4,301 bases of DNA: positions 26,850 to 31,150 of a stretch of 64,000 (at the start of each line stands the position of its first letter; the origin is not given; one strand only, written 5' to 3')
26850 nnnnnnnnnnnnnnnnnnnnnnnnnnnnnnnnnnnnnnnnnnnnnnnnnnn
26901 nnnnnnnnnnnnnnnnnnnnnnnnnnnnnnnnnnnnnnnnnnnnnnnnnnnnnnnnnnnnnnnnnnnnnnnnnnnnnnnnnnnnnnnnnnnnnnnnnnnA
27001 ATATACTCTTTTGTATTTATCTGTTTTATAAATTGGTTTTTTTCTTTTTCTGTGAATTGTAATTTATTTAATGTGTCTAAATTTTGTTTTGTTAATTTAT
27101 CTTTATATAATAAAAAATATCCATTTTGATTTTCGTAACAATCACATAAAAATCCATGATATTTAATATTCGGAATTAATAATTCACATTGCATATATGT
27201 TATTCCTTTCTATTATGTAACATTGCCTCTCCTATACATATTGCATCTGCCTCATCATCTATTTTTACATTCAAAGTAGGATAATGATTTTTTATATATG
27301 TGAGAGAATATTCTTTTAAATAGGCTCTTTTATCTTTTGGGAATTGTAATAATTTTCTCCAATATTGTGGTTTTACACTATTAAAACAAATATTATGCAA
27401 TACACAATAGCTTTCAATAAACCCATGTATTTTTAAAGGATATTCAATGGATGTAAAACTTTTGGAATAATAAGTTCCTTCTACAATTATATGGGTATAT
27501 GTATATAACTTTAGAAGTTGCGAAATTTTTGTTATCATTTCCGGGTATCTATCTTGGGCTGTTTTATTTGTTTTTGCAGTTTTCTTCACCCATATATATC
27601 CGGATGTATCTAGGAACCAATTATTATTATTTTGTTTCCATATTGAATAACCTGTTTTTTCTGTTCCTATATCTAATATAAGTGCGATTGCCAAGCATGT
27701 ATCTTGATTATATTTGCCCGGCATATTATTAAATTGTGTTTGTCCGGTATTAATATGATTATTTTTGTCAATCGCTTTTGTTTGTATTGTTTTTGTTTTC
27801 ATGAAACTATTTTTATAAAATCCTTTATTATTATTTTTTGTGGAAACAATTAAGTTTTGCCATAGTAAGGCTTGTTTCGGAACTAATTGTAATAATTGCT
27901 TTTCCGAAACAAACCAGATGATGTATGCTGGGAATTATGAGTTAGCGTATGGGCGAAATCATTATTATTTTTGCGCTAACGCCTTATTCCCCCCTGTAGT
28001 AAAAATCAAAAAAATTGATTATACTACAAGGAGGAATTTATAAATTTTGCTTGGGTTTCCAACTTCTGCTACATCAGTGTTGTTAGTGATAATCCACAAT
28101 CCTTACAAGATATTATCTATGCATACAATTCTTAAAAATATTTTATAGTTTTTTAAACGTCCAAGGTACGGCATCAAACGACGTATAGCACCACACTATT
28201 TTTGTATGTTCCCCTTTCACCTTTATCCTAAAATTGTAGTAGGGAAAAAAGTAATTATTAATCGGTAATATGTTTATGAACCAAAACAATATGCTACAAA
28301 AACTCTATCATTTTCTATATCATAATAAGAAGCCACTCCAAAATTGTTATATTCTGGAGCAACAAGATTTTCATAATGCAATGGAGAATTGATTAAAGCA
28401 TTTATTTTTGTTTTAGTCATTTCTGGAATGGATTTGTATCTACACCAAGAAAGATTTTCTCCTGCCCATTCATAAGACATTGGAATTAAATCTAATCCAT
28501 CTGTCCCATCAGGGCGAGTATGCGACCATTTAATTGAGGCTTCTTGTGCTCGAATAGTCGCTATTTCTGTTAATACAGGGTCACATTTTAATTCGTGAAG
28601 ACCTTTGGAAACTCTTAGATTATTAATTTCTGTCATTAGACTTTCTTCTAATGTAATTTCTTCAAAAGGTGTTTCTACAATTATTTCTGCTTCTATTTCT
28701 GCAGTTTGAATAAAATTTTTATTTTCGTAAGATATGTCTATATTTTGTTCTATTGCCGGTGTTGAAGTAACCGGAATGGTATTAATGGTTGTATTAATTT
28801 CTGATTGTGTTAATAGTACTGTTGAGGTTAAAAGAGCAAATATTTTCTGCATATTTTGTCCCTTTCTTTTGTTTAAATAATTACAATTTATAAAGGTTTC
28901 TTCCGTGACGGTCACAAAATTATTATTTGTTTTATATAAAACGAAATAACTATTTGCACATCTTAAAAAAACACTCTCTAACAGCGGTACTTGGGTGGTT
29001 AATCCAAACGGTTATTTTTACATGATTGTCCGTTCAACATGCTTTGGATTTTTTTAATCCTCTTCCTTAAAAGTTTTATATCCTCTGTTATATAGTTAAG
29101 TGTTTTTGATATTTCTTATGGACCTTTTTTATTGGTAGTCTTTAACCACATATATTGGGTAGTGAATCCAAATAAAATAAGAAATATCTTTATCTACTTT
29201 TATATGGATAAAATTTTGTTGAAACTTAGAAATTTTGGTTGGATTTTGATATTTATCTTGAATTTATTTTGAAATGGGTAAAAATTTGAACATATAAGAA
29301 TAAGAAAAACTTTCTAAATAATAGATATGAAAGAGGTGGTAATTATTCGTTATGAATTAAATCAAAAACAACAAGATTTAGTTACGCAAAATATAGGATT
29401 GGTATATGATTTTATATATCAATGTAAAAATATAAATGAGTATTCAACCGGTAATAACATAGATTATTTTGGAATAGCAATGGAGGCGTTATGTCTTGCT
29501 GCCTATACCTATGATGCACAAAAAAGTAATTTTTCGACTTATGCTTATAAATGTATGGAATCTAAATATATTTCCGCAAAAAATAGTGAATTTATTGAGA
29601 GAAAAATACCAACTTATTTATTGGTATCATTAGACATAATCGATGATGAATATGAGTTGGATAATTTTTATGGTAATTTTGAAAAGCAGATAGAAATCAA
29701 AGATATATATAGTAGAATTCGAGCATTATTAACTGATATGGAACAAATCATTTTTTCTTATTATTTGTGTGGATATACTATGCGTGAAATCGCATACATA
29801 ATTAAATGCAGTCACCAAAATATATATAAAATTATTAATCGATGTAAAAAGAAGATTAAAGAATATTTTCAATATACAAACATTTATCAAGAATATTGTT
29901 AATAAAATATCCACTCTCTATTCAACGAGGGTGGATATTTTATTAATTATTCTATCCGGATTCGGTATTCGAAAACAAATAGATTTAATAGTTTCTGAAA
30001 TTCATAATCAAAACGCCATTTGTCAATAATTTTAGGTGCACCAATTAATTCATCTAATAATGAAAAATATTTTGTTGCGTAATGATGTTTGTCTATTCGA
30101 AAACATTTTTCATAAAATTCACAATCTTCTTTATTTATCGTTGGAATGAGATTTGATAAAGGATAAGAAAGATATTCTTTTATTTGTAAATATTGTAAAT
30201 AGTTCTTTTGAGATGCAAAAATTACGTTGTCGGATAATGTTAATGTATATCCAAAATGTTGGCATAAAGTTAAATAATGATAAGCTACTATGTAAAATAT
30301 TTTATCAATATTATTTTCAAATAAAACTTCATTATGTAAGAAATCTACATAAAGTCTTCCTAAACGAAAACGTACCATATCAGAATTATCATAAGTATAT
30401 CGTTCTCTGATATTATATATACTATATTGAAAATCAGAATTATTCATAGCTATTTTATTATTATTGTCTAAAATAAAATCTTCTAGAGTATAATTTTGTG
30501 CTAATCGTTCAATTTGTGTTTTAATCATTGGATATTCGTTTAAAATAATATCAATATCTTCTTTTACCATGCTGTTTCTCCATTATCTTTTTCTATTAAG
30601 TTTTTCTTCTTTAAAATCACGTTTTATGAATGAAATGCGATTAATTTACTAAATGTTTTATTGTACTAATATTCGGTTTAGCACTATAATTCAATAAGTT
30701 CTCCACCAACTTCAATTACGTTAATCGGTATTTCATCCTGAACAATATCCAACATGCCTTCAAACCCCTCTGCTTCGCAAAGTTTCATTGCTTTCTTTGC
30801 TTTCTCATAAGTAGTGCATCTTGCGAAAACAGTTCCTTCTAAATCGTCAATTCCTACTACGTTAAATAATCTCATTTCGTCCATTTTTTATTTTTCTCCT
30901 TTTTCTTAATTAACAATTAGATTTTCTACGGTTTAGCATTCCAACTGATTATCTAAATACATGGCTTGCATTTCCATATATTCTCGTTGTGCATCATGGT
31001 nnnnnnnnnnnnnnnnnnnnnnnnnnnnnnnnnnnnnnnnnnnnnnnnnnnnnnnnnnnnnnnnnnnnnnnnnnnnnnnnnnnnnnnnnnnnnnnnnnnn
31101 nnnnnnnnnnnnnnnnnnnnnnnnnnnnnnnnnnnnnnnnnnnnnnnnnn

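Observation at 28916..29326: Sigma-factor control region with three related 17-18 bp palindromes (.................)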

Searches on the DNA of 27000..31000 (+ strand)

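Call 10: search_dna_similar(query=window:27000-31000:+, collection=phages, mode=distant)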
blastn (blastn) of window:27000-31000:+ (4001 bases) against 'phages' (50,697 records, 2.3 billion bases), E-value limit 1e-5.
No match.

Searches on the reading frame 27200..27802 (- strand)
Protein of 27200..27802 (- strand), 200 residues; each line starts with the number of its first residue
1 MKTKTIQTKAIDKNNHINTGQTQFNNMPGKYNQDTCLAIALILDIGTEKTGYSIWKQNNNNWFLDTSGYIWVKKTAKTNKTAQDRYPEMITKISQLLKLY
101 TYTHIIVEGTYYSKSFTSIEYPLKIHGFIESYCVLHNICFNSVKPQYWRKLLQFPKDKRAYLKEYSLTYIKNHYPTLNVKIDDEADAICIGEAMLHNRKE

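Call 11: search_protein_families(library=pfam, proteins=[window:27200-27802:-], max_evalue=0.01)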
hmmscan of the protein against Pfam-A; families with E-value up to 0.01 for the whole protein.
window:27200-27802:- (200 aa): 1 family
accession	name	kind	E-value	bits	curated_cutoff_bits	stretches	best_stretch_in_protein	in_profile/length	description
PF02075.23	RuvC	-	0.0016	18.8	22.2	1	43-119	4-75/148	Crossover junction endodeoxyribonuclease RuvC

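Call 54: search_protein_families(library=phrogs, proteins=[window:27200-27802:-], max_evalue=0.01)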
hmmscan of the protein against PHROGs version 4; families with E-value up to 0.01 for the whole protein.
window:27200-27802:- (200 aa): 3 families
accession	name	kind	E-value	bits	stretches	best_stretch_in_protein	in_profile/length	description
phrog_827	-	DNA, RNA and nucleotide metabolism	4.3e-11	44.2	1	39-197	2-158/161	Holliday junction resolvase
phrog_159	-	DNA, RNA and nucleotide metabolism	3.7e-10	40.3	1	43-196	93-248/330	RuvC-like Holliday junction resolvase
phrog_1770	-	DNA, RNA and nucleotide metabolism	6.7e-06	27.2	1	43-193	9-146/158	Holliday junction resolvase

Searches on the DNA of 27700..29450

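Call 9: search_rna_families(source=window, start=28800, end=29450, threshold=evalue, max_evalue=10)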
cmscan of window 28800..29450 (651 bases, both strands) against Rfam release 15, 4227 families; matches with E-value up to 10: 2.
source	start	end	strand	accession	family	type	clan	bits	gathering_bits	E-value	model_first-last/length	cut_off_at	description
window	29051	29075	+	RF01354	CRISPR-DR45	Gene; CRISPR;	-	17.6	37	4.2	1-24/24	no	CRISPR RNA direct repeat element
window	29038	29065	-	RF01306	sR52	Gene; snRNA; snoRNA; CD-box;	-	12.8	50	5.2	1-60/60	no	Small nucleolar RNA sR52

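Call 57: search_rna_families(source=window, start=27700, end=29400, threshold=evalue, max_evalue=10)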
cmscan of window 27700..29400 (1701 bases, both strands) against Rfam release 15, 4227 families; matches with E-value up to 10: 3.
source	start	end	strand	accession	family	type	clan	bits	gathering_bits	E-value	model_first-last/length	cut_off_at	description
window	28754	28829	+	RF01179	snoU83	Gene; snRNA; snoRNA; CD-box;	-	20.3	50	2.8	1-84/84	no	Small nucleolar RNA U83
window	28352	28480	-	RF01655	ceN84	Gene; snRNA; snoRNA; HACA-box;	-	18.8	80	5.5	1-130/130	no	Caenorhabditis snoRNA ceN84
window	28671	28690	+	RF01355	CRISPR-DR26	Gene; CRISPR;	-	18.4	39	5.5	1-25/25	no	CRISPR RNA direct repeat element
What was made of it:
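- On Known structured RNA family (Rfam: riboswitch, T-box, leader, sRNA): No meaningful hit at E up to 10 in 27700-29450 on either strand (calls 9, 57)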

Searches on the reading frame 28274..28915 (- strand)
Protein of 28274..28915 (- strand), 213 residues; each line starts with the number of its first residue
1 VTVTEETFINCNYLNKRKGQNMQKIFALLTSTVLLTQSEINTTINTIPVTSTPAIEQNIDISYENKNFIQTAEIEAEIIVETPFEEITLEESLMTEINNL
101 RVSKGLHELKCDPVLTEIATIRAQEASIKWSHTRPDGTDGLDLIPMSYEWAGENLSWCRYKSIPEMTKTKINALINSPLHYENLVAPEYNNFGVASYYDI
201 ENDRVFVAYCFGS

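Call 11: search_protein_families(library=pfam, proteins=[window:28274-28915:-], max_evalue=0.01)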
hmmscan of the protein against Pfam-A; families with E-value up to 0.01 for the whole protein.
window:28274-28915:- (213 aa): 1 family
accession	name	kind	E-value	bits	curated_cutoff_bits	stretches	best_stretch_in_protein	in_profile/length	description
PF00188.32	CAP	-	1.4e-09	39.3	21.1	1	96-207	3-114/117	Cysteine-rich secretory protein family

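Call 54: search_protein_families(library=phrogs, proteins=[window:28274-28852:-], max_evalue=0.01)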
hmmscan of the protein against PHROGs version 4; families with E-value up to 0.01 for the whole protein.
window:28274-28852:- (192 aa): 1 family
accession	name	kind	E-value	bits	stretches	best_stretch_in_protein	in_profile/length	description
phrog_16914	-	moron, auxiliary metabolic gene and host takeover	3.6e-06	27.8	1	49-176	57-184/200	sporulation protein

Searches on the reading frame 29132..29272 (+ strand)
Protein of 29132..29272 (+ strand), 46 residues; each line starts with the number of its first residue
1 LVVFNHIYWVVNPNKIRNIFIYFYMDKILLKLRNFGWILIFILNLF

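Call 54: search_protein_families(library=phrogs, proteins=[window:29132-29272:+], max_evalue=0.01)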
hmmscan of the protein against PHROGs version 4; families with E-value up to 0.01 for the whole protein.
window:29132-29272:+ (46 aa): 0 families

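Call 55: search_protein_families(library=pfam, proteins=[window:29132-29272:+], max_evalue=0.01)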
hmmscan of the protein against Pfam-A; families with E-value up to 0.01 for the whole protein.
window:29132-29272:+ (46 aa): 0 families
